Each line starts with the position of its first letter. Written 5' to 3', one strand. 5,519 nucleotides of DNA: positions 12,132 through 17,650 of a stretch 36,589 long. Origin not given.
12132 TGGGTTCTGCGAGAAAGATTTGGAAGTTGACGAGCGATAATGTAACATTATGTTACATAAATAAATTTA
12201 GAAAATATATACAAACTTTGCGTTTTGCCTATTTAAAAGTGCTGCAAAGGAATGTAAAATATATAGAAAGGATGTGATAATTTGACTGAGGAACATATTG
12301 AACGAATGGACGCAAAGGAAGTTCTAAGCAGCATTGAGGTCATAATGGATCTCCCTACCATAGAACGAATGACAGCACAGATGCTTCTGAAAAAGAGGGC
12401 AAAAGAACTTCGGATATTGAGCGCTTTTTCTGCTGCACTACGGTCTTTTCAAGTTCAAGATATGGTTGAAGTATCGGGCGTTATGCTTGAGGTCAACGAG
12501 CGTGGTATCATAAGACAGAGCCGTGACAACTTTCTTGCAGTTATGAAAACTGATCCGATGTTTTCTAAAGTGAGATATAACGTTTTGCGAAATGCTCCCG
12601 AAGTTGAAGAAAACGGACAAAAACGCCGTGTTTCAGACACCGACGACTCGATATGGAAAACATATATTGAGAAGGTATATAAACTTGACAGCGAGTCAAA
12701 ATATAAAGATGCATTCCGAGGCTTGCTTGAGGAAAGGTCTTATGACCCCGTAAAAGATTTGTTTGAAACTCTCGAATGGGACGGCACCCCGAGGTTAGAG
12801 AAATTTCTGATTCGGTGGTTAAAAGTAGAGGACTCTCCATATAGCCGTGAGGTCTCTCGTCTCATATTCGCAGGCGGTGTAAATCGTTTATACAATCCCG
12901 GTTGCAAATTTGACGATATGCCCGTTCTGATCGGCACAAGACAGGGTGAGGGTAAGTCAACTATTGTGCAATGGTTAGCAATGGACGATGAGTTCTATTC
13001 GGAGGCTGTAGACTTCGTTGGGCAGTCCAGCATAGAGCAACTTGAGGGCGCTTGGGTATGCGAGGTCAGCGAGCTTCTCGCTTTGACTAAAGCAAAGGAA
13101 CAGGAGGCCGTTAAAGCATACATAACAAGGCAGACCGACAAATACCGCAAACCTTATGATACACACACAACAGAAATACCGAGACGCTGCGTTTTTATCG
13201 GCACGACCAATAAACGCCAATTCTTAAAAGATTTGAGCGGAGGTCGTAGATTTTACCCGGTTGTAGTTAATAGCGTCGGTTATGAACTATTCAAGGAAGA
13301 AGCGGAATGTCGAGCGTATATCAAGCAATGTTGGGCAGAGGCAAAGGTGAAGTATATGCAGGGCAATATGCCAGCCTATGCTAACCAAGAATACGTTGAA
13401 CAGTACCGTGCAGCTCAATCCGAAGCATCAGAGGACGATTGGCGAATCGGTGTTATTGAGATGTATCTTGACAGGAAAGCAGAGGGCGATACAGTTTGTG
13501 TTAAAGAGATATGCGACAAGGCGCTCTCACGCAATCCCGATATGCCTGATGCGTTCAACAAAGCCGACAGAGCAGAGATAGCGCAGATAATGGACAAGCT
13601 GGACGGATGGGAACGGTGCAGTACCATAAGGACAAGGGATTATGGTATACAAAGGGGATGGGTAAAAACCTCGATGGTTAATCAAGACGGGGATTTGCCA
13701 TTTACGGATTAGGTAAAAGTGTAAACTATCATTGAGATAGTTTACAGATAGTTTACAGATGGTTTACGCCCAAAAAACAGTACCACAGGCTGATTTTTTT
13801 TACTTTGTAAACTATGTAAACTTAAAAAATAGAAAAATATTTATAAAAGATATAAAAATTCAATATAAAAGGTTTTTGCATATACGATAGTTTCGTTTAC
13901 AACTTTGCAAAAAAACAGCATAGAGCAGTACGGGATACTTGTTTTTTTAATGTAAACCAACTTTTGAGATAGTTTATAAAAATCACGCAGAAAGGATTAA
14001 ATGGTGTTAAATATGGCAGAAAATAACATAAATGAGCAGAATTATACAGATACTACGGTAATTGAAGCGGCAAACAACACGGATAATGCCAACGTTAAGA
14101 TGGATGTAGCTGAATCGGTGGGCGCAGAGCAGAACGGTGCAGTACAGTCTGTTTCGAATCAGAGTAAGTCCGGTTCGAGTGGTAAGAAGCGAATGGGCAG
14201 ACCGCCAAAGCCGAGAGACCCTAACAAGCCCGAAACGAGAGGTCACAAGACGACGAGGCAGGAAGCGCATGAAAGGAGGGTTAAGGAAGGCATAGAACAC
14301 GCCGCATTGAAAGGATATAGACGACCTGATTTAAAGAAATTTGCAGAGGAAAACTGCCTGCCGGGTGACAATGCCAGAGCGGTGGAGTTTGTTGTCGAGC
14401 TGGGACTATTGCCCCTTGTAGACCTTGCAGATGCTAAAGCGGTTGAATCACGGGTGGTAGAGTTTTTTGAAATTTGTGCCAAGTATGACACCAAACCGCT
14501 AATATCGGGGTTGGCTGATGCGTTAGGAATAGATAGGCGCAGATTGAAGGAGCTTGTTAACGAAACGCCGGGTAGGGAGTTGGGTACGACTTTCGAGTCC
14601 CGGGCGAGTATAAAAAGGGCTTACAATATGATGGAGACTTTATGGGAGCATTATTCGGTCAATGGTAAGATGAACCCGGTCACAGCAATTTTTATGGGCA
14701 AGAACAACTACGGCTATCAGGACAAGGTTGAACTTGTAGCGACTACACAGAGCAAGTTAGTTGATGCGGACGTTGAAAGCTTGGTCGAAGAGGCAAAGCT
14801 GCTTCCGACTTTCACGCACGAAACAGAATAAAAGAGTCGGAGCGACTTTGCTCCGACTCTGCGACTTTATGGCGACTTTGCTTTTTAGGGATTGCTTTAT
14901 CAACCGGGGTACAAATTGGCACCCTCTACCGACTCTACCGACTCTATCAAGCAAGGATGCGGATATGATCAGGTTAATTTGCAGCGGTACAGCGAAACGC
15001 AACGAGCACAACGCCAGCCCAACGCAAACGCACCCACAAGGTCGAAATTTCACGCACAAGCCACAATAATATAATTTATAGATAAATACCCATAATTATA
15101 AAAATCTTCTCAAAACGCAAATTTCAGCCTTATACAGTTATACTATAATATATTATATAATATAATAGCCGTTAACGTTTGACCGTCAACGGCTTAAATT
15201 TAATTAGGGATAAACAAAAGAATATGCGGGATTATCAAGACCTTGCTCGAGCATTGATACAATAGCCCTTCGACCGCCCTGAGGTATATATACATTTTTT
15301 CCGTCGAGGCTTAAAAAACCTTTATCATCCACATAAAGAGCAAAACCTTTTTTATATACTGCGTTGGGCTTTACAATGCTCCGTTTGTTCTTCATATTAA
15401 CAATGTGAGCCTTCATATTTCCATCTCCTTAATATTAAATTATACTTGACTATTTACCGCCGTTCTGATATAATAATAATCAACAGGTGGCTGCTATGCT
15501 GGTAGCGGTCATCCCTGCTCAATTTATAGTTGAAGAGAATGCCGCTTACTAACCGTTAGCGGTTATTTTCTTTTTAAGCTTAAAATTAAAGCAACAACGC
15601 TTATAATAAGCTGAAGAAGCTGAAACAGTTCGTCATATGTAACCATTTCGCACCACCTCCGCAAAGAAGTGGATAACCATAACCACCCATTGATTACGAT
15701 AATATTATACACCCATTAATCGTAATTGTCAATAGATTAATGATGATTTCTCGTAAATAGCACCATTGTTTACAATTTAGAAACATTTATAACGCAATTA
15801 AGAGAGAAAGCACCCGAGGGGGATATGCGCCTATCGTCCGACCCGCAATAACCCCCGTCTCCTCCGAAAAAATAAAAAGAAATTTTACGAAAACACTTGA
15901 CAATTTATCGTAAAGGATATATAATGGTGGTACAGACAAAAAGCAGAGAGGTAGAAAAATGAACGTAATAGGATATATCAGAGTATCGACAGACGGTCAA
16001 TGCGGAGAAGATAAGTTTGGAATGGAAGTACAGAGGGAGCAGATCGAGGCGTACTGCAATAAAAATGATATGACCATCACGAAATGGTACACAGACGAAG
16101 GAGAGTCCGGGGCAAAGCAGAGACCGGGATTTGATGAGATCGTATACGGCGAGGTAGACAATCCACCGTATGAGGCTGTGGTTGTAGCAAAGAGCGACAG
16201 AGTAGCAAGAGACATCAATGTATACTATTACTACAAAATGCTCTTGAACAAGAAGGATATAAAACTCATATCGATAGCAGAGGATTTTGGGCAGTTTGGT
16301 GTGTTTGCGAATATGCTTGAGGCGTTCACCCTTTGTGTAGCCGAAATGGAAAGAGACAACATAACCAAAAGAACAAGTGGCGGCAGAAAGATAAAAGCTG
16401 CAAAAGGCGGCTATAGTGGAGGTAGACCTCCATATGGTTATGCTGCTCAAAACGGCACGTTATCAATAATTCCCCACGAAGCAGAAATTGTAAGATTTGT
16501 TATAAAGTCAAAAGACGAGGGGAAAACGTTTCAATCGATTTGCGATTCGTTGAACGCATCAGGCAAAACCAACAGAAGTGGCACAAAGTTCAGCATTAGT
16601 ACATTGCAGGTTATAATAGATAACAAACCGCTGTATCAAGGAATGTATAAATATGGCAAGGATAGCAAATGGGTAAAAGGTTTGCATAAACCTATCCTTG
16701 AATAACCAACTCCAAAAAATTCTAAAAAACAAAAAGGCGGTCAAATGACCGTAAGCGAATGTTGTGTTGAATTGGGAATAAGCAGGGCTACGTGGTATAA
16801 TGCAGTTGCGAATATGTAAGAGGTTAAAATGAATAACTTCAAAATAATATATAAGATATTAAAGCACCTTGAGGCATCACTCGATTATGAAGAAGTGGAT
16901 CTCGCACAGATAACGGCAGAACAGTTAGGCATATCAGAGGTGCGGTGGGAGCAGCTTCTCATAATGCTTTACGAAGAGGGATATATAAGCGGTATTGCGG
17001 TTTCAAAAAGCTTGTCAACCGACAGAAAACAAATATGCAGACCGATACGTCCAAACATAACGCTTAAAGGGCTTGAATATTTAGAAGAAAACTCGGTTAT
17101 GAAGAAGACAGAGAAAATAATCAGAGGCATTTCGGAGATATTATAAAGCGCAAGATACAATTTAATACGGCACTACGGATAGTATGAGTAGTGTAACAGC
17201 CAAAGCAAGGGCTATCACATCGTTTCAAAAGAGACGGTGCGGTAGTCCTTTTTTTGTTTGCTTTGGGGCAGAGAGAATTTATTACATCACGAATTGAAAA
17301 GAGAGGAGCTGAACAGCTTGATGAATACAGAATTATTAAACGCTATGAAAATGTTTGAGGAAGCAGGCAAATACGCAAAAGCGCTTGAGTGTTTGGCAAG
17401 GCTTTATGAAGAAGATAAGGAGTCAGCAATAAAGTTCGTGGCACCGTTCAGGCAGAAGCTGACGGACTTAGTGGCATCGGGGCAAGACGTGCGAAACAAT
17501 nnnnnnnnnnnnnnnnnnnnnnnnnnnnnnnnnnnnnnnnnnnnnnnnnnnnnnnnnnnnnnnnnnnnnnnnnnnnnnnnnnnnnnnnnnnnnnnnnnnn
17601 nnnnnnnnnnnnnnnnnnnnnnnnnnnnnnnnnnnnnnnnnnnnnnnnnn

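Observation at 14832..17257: A 2.4-kb accessory island splits terS from terL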

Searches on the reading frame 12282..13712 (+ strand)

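Call 3: search_protein_families(library=pfam, proteins=[window:12282-13712:+], max_evalue=0.01)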
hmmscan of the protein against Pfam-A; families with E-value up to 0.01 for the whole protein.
window:12282-13712:+ (476 aa): 2 families
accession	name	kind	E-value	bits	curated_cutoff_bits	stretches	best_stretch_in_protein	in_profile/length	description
PF05272.17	VapE-like_dom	-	1.4e-63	214.7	25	1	162-381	2-214/217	Virulence-associated protein E-like domain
PF19263.5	DUF5906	-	3e-08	34.7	27.6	1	216-316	1-106/114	Family of unknown function (DUF5906)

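Call 4: search_protein_families(library=phrogs, proteins=[window:12282-13712:+], max_evalue=0.01)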
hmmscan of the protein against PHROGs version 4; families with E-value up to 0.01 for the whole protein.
window:12282-13712:+ (476 aa): 7 families
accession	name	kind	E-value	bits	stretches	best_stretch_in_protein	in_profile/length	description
phrog_256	-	DNA, RNA and nucleotide metabolism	1e-103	349.4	2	23-400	320-705/798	DNA helicase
phrog_1313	-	DNA, RNA and nucleotide metabolism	5.5e-95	320.4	1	66-464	141-556/568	DNA helicase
phrog_15962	-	DNA, RNA and nucleotide metabolism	7.9e-43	147.8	1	93-334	425-678/835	DNA primase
phrog_16593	-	DNA, RNA and nucleotide metabolism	1.9e-34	120.2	1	141-381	488-721/823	DNA primase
phrog_2249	-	DNA, RNA and nucleotide metabolism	1.1e-21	78.2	1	96-363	436-673/802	DNA primase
phrog_36873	-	DNA, RNA and nucleotide metabolism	5.1e-18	65.2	1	142-388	478-717/1082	DNA helicase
phrog_4630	-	DNA, RNA and nucleotide metabolism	3.1e-17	63.4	1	164-331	194-367/581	DNA primase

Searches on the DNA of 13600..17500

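Call 17: search_rna_families(source=window, start=13600, end=17500, threshold=evalue, max_evalue=1)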
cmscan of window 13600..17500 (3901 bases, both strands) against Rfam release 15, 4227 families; matches with E-value up to 1: 0.
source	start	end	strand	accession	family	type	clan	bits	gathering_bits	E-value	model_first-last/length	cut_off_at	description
